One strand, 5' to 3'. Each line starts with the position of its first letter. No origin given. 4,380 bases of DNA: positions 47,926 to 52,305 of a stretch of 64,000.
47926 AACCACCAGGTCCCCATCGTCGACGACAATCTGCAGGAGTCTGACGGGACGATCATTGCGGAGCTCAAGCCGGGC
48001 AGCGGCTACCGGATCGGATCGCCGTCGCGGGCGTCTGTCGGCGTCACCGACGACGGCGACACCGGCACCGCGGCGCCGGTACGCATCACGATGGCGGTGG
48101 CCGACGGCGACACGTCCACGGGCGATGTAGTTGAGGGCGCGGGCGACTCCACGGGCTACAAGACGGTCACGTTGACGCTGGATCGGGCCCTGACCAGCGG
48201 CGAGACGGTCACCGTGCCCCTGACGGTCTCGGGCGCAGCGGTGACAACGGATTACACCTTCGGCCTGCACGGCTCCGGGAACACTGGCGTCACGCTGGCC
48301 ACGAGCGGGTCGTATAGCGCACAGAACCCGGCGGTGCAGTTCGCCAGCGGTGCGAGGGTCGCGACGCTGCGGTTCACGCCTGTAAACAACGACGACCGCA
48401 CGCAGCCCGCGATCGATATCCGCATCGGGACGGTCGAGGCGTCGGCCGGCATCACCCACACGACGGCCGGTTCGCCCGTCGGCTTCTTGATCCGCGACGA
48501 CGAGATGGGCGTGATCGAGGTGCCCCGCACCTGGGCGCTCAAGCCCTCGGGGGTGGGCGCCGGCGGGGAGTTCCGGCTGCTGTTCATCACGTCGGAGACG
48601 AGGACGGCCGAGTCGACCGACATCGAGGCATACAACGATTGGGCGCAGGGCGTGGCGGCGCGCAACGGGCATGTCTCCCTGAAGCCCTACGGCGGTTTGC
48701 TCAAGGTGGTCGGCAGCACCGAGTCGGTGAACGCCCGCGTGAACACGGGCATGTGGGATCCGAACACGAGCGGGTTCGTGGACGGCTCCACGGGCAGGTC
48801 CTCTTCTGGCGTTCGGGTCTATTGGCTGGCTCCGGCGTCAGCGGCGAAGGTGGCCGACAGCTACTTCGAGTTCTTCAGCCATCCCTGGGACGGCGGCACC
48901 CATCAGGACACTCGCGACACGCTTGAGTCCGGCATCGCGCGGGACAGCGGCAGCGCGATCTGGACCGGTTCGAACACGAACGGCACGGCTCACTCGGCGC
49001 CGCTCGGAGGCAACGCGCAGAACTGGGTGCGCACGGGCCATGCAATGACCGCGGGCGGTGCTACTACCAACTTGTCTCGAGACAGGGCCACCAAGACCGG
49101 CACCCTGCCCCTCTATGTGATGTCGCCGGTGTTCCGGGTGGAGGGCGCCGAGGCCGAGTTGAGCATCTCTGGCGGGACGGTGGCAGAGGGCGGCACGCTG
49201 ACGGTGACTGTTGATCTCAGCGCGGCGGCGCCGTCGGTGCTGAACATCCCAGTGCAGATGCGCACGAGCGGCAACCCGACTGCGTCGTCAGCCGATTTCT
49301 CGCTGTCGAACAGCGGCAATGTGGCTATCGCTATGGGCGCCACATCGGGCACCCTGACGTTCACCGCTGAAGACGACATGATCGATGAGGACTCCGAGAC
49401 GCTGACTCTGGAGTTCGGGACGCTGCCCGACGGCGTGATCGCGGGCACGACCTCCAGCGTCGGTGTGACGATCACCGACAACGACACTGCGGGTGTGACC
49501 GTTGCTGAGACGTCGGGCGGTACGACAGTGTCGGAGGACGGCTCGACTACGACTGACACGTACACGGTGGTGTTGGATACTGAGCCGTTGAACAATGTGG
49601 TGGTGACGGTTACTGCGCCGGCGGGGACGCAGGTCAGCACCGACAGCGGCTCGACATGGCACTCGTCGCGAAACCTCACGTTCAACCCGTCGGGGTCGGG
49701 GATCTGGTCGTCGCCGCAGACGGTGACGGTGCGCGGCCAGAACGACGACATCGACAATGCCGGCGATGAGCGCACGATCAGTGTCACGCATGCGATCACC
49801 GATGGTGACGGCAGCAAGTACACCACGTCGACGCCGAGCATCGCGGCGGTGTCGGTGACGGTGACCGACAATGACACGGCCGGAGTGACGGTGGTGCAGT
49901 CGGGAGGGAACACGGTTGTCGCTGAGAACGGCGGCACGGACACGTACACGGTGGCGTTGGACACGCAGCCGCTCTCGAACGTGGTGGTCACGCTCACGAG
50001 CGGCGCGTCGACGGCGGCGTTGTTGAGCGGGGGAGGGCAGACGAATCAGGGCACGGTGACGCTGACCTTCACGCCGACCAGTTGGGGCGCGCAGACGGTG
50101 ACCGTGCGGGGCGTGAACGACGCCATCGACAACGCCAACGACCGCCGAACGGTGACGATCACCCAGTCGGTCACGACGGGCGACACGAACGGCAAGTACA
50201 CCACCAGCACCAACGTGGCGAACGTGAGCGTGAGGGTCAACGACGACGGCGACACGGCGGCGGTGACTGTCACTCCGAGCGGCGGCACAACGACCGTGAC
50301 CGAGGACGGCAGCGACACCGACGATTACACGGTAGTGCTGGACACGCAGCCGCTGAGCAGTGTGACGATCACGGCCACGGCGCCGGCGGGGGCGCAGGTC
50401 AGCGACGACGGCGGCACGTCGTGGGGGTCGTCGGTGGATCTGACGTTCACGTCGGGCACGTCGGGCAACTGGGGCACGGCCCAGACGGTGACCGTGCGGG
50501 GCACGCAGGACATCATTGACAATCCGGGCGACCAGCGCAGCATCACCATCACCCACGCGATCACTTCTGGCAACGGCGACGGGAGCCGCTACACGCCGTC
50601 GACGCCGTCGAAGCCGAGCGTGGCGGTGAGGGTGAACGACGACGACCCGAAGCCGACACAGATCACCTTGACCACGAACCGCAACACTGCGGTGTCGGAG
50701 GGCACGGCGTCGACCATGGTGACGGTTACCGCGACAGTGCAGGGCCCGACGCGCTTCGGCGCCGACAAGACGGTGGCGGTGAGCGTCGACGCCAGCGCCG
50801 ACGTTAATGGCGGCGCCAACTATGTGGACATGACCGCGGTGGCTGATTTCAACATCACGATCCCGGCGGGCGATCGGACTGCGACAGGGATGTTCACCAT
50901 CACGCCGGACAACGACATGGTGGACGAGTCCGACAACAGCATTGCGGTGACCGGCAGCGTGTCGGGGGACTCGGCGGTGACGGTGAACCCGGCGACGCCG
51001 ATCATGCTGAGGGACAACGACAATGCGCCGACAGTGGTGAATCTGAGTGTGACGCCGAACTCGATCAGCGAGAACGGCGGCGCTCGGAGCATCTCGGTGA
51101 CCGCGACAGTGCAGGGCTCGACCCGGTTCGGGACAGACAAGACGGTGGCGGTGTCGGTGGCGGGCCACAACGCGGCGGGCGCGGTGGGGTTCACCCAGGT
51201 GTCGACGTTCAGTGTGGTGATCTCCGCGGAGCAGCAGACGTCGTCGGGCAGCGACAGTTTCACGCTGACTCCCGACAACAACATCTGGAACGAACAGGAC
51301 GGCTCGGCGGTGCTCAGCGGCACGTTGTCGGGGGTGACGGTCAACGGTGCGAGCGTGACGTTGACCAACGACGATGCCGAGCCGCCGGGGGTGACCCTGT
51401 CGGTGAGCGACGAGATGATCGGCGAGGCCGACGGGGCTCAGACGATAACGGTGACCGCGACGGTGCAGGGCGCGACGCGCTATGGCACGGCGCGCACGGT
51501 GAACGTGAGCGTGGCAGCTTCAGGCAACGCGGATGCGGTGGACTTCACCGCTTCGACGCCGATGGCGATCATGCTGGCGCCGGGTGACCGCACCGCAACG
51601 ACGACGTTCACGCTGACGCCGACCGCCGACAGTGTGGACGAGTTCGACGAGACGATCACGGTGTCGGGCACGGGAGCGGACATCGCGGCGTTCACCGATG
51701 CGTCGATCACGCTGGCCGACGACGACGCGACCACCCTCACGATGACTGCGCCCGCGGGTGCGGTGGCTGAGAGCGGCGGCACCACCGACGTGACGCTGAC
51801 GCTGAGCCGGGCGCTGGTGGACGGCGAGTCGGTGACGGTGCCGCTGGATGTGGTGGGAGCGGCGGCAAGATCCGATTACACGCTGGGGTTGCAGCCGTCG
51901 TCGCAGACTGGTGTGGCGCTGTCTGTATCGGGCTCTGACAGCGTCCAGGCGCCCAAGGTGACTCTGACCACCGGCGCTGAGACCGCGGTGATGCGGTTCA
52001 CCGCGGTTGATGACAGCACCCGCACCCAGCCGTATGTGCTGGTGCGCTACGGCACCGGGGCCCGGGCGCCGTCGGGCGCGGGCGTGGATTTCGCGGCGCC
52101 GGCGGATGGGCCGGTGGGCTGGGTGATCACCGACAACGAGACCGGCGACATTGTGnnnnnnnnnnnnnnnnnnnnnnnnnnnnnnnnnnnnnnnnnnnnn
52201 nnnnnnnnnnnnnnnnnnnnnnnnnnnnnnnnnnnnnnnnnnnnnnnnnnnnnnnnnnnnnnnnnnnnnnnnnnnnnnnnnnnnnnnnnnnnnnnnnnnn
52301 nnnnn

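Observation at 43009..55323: Four copies of an unassigned ~200-aa module with an endostatin/DUF1554-like (C-type-lectin-fold) sequence pattern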

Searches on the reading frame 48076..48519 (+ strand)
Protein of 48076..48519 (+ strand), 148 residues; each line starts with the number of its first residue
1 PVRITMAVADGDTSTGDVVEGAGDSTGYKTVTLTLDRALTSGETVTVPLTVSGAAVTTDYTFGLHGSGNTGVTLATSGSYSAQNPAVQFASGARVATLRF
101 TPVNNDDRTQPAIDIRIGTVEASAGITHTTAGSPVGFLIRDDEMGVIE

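Call 59: search_protein_families(library=pfam, proteins=[window:48076-48519:+], max_evalue=1)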
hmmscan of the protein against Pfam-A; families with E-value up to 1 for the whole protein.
window:48076-48519:+ (148 aa): 2 families
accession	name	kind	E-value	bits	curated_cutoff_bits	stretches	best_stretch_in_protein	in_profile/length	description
PF13753.12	SWM_repeat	-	0.00023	21.8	27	1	25-48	57-80/86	Putative flagellar system-associated repeat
PF13205.12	Big_5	-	0.12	13.6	23.6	1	12-51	47-85/105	Bacterial Ig-like domain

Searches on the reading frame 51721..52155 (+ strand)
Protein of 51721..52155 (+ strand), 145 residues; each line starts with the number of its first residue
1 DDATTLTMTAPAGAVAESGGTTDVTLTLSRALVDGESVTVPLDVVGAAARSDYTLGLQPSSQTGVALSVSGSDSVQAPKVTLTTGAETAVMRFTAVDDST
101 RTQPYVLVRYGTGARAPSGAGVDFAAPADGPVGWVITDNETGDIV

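Call 59: search_protein_families(library=pfam, proteins=[window:51721-52155:+], max_evalue=1)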
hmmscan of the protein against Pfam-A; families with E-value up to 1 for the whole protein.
window:51721-52155:+ (145 aa): 1 family
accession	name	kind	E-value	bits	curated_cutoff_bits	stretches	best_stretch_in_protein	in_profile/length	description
PF13753.12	SWM_repeat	-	0.14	12.8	27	1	22-40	61-79/86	Putative flagellar system-associated repeat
